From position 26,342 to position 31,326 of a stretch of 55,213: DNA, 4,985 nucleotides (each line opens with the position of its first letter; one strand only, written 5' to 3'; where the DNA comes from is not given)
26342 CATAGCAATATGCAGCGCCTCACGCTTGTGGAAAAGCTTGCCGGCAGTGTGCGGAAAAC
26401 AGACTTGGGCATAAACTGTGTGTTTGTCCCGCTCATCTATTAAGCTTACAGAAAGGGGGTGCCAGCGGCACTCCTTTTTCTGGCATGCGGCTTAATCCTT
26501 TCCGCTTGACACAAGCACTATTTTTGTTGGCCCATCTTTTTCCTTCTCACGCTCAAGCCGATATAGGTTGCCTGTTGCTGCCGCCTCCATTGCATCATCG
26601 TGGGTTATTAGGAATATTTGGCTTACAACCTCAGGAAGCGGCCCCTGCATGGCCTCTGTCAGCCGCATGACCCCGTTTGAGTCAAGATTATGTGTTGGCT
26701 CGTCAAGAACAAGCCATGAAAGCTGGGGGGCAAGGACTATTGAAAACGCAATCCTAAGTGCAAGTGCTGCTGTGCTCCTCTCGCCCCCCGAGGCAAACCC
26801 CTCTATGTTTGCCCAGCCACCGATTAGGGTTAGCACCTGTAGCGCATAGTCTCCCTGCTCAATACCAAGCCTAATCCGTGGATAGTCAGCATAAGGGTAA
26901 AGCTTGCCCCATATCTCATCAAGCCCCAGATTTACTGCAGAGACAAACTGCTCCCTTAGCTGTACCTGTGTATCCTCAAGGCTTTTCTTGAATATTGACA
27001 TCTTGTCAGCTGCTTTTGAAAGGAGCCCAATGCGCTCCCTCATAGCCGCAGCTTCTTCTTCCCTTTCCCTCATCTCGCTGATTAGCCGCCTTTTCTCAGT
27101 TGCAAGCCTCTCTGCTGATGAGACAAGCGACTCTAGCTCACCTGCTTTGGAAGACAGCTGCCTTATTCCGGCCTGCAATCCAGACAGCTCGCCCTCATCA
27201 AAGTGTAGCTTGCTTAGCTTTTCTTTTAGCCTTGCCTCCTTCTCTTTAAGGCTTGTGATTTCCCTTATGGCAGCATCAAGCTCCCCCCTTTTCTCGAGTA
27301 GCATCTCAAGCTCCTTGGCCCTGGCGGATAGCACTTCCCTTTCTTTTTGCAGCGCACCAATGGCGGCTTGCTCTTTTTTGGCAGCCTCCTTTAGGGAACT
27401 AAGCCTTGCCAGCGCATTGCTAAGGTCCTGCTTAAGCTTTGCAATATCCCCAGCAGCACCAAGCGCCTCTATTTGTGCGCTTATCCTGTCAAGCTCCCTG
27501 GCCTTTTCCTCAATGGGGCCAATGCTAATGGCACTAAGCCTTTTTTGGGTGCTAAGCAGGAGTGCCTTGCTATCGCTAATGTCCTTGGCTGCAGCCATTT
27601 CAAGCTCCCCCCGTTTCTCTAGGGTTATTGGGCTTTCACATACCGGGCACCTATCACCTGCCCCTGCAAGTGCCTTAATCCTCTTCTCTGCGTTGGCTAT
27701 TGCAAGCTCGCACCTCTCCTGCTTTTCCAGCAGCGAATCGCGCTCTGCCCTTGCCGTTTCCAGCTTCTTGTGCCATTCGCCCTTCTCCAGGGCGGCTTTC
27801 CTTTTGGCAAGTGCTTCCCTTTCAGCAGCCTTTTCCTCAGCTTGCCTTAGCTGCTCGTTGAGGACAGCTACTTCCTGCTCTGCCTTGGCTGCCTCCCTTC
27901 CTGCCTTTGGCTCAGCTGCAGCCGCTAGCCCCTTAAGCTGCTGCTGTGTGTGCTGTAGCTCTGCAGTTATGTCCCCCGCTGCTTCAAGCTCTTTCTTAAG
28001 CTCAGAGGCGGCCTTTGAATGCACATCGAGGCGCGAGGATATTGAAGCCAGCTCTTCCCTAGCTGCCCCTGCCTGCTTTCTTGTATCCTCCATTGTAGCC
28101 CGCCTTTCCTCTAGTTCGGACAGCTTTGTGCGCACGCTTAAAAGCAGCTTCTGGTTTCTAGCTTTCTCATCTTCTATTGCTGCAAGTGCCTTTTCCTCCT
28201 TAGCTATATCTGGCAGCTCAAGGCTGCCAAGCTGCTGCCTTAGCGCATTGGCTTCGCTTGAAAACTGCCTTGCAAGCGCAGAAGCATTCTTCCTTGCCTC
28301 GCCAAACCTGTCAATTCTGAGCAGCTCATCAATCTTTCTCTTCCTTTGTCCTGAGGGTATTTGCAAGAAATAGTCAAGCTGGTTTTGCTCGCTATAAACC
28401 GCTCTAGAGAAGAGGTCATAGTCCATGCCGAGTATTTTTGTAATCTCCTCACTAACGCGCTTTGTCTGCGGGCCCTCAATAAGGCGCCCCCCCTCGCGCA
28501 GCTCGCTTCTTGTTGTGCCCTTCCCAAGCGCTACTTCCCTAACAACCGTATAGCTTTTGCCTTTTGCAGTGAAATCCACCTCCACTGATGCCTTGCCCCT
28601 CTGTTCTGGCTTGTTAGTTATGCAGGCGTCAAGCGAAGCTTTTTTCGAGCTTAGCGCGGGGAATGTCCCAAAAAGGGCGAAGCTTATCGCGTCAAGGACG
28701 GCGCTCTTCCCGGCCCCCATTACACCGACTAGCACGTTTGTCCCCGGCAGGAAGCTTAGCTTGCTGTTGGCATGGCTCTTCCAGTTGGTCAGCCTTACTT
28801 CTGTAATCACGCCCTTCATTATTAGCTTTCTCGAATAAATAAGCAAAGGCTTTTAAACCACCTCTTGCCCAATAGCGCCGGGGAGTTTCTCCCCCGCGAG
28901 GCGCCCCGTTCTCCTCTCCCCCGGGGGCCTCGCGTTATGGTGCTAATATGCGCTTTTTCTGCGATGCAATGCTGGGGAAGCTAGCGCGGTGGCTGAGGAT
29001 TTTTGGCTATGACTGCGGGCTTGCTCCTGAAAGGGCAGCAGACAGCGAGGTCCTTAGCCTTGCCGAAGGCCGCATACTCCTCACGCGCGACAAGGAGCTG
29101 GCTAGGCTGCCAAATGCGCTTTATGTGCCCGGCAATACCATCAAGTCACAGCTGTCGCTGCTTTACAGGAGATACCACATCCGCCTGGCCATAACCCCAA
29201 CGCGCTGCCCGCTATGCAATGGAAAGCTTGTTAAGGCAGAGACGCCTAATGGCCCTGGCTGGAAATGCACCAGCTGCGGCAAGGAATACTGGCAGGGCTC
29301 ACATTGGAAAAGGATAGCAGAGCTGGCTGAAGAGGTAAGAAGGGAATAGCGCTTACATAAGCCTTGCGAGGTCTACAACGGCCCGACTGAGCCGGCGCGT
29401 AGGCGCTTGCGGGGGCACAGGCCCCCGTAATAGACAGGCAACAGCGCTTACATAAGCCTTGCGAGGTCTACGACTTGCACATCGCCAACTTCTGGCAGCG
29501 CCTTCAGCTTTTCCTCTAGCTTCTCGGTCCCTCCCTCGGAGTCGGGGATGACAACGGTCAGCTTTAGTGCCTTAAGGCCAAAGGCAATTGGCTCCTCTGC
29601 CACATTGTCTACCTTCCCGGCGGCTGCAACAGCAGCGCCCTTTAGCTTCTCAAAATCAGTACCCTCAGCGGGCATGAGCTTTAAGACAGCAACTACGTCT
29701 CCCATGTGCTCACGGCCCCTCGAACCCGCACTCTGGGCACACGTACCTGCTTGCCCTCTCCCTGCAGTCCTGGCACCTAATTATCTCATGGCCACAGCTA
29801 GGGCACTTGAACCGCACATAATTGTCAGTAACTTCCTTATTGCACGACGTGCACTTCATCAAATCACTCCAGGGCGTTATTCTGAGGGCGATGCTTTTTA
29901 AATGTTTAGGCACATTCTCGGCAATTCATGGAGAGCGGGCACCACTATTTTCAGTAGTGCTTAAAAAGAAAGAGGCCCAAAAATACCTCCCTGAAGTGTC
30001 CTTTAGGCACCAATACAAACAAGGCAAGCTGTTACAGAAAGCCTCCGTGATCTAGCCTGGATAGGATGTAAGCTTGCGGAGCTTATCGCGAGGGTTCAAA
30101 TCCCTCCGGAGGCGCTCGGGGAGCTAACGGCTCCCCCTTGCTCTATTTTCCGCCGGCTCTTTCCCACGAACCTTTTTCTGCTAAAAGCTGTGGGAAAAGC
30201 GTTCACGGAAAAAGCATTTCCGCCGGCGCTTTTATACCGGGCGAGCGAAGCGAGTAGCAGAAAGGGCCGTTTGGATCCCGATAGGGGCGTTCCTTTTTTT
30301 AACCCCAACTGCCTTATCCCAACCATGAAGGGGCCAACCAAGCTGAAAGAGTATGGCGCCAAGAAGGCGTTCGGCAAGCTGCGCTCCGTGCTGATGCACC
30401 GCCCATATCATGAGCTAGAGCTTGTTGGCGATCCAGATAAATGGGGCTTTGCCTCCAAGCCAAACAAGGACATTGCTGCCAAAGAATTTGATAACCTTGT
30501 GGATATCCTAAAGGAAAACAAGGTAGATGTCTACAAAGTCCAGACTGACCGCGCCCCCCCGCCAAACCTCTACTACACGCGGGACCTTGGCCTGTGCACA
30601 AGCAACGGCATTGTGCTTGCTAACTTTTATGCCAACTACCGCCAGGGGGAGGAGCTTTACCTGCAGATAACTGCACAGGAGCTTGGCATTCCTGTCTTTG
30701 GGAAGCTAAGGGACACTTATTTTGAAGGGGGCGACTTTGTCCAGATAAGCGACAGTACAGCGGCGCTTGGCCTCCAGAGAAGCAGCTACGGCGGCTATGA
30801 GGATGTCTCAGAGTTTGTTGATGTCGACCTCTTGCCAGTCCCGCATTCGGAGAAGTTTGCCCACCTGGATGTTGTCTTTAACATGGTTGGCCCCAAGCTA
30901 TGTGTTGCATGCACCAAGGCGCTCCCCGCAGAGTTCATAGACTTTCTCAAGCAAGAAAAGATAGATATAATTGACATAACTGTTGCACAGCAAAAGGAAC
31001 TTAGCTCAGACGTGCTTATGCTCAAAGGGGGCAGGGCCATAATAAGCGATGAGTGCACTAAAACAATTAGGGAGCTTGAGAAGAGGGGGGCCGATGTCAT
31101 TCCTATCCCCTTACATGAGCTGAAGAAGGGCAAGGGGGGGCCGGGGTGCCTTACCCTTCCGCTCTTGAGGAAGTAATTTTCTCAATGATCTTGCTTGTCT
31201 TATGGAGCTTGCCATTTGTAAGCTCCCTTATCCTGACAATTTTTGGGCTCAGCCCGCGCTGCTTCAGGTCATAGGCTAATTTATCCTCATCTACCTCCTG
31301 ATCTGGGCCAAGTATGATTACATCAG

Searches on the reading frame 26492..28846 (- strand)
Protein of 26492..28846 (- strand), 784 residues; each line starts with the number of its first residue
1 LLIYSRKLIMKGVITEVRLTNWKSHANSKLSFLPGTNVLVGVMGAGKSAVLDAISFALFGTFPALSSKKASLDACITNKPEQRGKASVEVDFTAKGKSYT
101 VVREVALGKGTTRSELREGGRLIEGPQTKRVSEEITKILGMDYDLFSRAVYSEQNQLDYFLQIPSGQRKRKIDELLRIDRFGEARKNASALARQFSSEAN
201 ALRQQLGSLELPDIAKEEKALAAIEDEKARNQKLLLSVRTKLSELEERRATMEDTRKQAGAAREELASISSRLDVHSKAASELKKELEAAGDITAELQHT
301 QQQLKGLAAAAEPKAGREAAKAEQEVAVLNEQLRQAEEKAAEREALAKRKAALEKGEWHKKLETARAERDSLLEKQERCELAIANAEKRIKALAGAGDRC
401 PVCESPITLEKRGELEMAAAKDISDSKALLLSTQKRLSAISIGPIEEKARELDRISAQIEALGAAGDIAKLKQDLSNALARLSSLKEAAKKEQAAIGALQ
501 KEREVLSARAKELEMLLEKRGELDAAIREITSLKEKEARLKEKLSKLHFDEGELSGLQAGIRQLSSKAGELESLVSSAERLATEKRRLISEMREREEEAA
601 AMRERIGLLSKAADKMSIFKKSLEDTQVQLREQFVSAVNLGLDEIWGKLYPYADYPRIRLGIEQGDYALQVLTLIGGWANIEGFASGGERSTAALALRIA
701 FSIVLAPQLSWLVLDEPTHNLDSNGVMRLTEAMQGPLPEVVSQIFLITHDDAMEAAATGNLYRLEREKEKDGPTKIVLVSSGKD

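Call 86: search_protein_families(library=pfam, proteins=[window:26492-28846:-], max_evalue=0.00001)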
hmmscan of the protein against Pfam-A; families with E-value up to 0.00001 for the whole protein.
window:26492-28846:- (784 aa): 4 families
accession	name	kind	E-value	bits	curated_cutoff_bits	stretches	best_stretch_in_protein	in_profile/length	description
PF02463.25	SMC_N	-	1.8e-18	67.2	40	1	14-766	2-213/220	RecF/RecN/SMC N terminal domain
PF13476.12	AAA_23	-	2.6e-16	61.3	27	1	17-241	2-155/201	AAA domain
PF13304.12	AAA_21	-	2.6e-06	28.1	27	0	698-752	247-301/304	AAA domain, putative AbiEii toxin, Type IV TA system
PF13555.12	AAA_29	-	2.6e-06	27.5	27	1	15-60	2-48/61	P-loop containing region of AAA domain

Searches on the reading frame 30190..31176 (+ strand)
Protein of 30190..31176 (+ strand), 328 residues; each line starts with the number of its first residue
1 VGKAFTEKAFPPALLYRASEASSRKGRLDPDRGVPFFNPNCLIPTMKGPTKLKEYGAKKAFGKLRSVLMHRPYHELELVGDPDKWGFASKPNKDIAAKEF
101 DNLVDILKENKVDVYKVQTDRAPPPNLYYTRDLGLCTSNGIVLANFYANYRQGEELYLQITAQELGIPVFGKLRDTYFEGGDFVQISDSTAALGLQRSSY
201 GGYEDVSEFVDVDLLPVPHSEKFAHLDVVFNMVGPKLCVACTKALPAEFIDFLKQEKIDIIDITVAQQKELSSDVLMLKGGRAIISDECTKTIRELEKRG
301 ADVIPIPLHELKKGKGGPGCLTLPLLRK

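Call 86: search_protein_families(library=pfam, proteins=[window:30190-31176:+], max_evalue=0.00001)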
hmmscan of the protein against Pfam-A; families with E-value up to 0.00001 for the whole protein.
window:30190-31176:+ (328 aa): 2 families
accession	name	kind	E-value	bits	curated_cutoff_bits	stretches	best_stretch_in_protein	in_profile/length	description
PF02274.22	ADI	-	1.3e-25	90.7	22.8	2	123-236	120-252/377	Arginine deiminase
PF19420.4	DDAH_eukar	-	1.4e-19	70.9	23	1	91-325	23-290/291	N,N dimethylarginine dimethylhydrolase, eukaryotic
